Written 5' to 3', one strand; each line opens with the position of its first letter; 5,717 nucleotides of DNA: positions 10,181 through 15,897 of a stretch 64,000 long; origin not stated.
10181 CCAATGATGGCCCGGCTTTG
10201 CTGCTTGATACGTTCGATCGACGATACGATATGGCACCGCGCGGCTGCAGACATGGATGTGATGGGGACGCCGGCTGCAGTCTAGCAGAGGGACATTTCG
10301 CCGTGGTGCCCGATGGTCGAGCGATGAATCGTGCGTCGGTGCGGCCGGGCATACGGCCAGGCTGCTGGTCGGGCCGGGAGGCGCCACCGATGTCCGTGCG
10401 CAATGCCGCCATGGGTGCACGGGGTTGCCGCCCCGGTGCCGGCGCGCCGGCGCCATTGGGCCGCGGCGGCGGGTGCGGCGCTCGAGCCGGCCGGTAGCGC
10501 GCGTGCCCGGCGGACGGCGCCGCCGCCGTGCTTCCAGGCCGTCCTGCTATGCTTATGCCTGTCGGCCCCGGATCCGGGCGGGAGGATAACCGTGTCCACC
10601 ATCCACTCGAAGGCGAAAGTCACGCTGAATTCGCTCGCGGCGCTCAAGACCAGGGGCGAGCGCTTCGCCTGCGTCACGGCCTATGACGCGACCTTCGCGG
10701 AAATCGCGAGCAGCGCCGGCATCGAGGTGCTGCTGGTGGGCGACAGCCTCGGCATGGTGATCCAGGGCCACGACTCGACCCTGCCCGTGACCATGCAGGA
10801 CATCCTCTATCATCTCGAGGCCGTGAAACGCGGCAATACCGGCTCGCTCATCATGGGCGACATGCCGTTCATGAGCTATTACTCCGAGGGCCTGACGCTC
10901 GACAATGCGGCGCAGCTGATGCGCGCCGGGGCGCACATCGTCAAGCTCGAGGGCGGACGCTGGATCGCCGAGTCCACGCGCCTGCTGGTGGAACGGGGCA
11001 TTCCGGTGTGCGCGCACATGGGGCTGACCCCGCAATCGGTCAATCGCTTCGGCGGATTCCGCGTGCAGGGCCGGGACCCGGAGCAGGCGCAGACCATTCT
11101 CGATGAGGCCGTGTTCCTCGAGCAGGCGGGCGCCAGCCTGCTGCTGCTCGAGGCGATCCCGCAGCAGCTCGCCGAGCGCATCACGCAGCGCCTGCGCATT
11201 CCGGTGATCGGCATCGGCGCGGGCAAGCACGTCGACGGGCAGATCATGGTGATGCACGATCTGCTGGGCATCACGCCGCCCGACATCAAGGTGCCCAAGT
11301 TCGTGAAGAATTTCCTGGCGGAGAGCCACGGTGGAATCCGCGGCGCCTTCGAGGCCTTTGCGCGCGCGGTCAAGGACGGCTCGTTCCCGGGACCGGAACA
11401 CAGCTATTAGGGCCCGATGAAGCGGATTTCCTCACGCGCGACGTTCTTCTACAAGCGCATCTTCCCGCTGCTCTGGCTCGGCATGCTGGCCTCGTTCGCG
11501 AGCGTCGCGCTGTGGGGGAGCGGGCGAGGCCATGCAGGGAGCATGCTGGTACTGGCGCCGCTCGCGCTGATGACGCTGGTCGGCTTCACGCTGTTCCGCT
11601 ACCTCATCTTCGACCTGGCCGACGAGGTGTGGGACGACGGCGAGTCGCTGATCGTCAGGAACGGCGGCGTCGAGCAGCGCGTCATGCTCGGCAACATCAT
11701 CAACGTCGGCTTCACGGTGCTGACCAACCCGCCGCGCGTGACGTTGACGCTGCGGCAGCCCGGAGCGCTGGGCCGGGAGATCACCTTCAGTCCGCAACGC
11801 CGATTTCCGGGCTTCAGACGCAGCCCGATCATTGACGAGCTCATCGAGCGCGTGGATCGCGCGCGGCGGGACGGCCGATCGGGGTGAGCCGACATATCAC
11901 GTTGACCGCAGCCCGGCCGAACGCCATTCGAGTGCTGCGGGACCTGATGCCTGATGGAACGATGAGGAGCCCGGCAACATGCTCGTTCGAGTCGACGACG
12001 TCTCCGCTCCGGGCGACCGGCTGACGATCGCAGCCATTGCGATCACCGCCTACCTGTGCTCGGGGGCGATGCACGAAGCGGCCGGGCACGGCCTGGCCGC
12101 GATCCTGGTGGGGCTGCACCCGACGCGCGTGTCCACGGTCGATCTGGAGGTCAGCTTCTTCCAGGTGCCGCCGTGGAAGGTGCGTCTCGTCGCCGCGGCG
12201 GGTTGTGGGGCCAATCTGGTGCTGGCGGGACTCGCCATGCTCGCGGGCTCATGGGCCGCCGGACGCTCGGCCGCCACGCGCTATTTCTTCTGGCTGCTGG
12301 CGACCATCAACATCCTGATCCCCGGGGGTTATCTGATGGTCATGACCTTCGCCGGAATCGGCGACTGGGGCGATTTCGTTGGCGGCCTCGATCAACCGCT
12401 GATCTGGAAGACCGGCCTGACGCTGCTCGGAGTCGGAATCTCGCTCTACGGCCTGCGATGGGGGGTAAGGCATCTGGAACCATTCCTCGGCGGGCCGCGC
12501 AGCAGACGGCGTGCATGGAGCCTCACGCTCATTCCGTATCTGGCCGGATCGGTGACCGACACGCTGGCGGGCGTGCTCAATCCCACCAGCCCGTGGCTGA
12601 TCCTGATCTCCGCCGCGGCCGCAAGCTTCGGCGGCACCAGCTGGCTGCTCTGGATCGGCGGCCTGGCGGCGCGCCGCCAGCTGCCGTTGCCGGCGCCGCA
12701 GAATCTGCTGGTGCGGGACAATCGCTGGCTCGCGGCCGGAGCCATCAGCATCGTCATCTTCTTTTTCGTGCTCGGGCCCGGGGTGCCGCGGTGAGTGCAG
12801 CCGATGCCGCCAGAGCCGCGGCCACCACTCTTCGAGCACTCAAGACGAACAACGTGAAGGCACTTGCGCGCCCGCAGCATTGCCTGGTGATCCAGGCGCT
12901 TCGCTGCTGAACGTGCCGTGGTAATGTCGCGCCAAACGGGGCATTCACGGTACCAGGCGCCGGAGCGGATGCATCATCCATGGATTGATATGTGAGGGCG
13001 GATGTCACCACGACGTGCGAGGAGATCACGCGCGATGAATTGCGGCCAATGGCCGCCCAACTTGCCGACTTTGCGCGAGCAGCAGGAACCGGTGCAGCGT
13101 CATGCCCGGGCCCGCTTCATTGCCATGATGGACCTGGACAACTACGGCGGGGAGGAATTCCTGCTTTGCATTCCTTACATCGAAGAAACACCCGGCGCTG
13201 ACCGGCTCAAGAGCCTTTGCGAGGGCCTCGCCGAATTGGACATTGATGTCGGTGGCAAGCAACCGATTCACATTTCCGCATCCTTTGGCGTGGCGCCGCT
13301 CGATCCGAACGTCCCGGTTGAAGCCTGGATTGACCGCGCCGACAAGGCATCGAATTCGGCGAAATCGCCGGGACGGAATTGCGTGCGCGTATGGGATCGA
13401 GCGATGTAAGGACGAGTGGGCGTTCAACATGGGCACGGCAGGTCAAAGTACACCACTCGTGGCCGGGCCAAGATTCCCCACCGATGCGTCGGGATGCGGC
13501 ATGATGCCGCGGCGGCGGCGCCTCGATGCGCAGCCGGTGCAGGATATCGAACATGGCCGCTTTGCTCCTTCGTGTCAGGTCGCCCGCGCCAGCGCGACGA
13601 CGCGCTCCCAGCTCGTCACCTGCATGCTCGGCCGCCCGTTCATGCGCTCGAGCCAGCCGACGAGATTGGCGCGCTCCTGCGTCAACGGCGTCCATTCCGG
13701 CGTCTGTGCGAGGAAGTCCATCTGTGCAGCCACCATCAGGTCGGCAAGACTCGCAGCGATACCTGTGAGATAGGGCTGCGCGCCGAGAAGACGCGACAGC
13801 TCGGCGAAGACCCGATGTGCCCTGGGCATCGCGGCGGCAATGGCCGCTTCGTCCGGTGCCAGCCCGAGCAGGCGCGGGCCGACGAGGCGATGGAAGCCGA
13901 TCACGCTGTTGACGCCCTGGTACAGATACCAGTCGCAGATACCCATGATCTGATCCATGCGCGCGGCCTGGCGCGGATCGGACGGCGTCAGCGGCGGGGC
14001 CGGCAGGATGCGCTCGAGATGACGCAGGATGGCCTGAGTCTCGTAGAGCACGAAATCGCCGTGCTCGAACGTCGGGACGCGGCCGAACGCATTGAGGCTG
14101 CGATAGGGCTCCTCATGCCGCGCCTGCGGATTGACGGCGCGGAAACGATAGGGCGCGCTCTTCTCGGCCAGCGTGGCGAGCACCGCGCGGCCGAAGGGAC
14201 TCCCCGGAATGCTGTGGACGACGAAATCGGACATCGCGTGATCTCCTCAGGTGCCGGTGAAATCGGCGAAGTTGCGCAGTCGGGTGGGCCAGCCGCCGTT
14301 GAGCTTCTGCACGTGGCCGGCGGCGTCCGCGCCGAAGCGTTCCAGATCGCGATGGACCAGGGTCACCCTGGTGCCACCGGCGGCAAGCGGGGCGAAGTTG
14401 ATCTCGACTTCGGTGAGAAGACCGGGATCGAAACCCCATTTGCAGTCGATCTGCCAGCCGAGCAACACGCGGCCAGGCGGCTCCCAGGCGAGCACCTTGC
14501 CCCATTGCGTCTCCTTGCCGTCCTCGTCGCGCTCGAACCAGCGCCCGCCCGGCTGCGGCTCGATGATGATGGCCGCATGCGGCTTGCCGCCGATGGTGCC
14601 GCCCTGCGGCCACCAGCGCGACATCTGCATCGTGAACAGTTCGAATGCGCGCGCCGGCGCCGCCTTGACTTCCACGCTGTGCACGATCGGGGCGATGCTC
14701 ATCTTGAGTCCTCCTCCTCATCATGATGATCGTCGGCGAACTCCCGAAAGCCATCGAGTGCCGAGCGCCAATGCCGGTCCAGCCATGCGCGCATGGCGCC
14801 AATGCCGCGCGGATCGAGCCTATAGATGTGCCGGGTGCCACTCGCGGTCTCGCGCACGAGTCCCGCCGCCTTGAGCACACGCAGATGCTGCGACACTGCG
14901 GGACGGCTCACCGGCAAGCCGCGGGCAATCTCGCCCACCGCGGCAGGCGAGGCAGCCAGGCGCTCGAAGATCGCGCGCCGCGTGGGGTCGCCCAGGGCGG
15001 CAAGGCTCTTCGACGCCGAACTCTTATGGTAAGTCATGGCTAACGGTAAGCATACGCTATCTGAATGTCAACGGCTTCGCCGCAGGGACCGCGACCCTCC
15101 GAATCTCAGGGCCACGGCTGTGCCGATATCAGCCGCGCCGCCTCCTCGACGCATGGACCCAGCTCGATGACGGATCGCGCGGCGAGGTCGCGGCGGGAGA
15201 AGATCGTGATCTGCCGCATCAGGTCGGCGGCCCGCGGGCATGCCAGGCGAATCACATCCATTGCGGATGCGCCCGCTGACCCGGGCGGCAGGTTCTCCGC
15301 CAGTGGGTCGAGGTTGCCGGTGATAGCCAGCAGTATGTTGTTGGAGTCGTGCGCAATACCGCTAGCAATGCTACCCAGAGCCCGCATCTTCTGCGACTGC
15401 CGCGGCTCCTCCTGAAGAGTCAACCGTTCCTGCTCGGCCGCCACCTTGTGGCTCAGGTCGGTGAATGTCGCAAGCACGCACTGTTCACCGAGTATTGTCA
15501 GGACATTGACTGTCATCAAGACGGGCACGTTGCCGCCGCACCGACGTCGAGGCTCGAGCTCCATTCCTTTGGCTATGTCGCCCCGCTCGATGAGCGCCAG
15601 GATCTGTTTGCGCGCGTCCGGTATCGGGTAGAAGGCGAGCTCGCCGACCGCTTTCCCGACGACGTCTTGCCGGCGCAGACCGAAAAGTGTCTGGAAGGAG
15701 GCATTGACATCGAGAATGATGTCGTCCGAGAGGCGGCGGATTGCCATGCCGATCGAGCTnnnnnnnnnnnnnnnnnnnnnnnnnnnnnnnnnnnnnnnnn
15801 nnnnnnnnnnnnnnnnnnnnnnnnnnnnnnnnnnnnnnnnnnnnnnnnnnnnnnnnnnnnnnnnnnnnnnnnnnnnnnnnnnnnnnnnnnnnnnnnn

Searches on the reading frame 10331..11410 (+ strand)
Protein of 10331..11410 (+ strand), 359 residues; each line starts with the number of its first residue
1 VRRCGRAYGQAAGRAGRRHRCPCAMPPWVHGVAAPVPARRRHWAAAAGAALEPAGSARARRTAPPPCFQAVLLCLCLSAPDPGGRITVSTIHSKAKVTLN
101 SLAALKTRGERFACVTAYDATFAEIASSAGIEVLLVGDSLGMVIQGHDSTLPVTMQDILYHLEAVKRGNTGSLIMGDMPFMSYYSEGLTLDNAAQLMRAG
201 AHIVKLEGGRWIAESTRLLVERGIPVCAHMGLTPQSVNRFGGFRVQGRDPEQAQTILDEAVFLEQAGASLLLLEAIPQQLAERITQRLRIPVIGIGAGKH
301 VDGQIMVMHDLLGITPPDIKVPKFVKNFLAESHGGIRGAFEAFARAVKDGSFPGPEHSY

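Call 89: search_protein_families(library=pfam, proteins=[window:10331-11410:+], max_evalue=0.001)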
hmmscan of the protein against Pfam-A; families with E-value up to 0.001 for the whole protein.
window:10331-11410:+ (359 aa): 1 family
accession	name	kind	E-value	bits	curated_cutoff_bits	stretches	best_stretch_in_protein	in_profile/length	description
PF02548.21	Pantoate_transf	-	3e-100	335.4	28.7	1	96-354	1-258/259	Ketopantoate hydroxymethyltransferase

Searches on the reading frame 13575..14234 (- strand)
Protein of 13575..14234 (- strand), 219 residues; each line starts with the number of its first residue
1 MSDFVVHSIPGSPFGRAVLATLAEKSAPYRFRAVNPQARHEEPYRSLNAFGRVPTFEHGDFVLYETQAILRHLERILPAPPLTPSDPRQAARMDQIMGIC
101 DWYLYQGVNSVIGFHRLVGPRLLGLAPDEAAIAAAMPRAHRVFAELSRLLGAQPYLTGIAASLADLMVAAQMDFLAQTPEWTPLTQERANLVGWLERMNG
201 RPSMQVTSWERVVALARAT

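Call 89: search_protein_families(library=pfam, proteins=[window:13575-14234:-], max_evalue=0.001)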
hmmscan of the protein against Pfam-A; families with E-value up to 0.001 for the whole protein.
window:13575-14234:- (219 aa): 6 families
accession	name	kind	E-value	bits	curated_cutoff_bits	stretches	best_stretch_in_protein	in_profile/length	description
PF13417.12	GST_N_3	-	1.3e-13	51.5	22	1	7-80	2-74/75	Glutathione S-transferase, N-terminal domain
PF02798.26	GST_N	-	1e-11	45.4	20.9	1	6-75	5-76/76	Glutathione S-transferase, N-terminal domain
PF13409.12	GST_N_2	-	3.1e-11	44.1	25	1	12-75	2-69/70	Glutathione S-transferase, N-terminal domain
PF00043.30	GST_C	-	4.3e-07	30.5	20.7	1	126-202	18-93/93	Glutathione S-transferase, C-terminal domain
PF13410.11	GST_C_2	-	1.4e-06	28.7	24.9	1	129-197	1-69/69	Glutathione S-transferase, C-terminal domain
PF14497.11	GST_C_3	-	0.00038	21.1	21.6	1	136-204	28-97/104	Glutathione S-transferase, C-terminal domain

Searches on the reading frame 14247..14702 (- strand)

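Call 9: search_protein_families(library=pfam, proteins=[window:14247-14702:-], max_evalue=1)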
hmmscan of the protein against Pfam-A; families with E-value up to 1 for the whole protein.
window:14247-14702:- (151 aa): 2 families
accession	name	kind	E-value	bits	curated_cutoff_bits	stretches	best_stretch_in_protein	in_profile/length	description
PF08327.17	AHSA1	-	7.7e-12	46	22.1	1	14-147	2-122/125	Activator of Hsp90 ATPase homolog 1-like protein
PF10604.15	Polyketide_cyc2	-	4.7e-05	24.1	27.4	1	7-116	5-105/142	Polyketide cyclase / dehydrase and lipid transport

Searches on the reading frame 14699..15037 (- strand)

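Call 9: search_protein_families(library=pfam, proteins=[window:14699-15037:-], max_evalue=1)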
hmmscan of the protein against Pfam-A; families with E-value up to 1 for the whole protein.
window:14699-15037:- (112 aa): 20 families
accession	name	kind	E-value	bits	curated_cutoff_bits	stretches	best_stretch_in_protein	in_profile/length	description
PF12840.13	HTH_20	-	4.1e-16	59.1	27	1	15-63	1-50/51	Helix-turn-helix domain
PF01022.26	HTH_5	-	2.8e-13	49.9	22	1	17-62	1-46/47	Bacterial regulatory protein, arsR family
PF12802.13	MarR_2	-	1.1e-07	32.3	27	1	25-67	12-56/61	MarR family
PF01978.25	TrmB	-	8.7e-05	22.7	25.6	1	28-73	19-63/68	Sugar-specific transcriptional regulator TrmB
PF09339.16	HTH_IclR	-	0.00014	22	22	1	22-63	7-50/52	IclR helix-turn-helix domain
PF25213.1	HVO_A0261_N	-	0.00025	21.3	35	1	18-74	11-63/86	HVO_A0261 N-terminal domain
PF13545.12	HTH_Crp_2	-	0.00069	20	27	1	35-78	26-66/70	Crp-like helix-turn-helix domain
PF01325.25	Fe_dep_repress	-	0.00071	20.2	26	1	30-62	21-53/60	Iron dependent repressor, N-terminal DNA binding domain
PF24033.1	DUF7342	-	0.0016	18.9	31.6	1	29-77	15-63/150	Family of unknown function (DUF7342)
PF08100.18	Dimerisation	-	0.0019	18.4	25.6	1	23-76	30-85/93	O-methyltransferase dimerisation domain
PF13412.12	HTH_24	-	0.0027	17.7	21.9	1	31-62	17-48/48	Winged helix-turn-helix DNA-binding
PF17782.7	DprA_WH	-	0.0051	17.3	22.9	1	14-63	8-57/61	DprA winged helix domain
PF21476.4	PF0610-like_N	-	0.011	16.4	33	1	19-54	2-37/50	PF0610-like, N-terminal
PF08279.18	HTH_11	-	0.017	15.4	25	1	20-60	2-44/55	HTH domain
PF02082.26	Rrf2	-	0.025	15.2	30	1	29-62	21-54/132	Iron-dependent Transcriptional regulator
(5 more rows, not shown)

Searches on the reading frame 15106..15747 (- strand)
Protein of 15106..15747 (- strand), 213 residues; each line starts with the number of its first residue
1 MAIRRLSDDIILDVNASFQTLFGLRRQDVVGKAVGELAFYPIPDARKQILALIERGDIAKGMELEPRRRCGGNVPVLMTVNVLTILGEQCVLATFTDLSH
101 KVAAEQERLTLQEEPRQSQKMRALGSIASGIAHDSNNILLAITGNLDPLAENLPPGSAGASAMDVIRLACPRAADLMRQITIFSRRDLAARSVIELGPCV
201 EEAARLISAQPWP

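Call 9: search_protein_families(library=pfam, proteins=[window:15106-15747:-], max_evalue=1)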
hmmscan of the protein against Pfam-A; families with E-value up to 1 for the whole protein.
window:15106-15747:- (213 aa): 5 families
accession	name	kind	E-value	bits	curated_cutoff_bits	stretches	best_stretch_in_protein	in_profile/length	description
PF00989.32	PAS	-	6.5e-09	36.2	22.6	1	8-97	20-112/113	PAS fold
PF13426.13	PAS_9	-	5.3e-08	33.5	27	1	8-99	10-102/103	PAS domain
PF13188.13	PAS_8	-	0.0083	16.5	21.8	1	8-46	18-55/65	PAS domain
PF08448.16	PAS_4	-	0.06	14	23.1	1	11-47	17-54/110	PAS fold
PF25827.1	TVHS-like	-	0.14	12.5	27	0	113-167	47-103/105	Tepsin VHS/ENTH-like domain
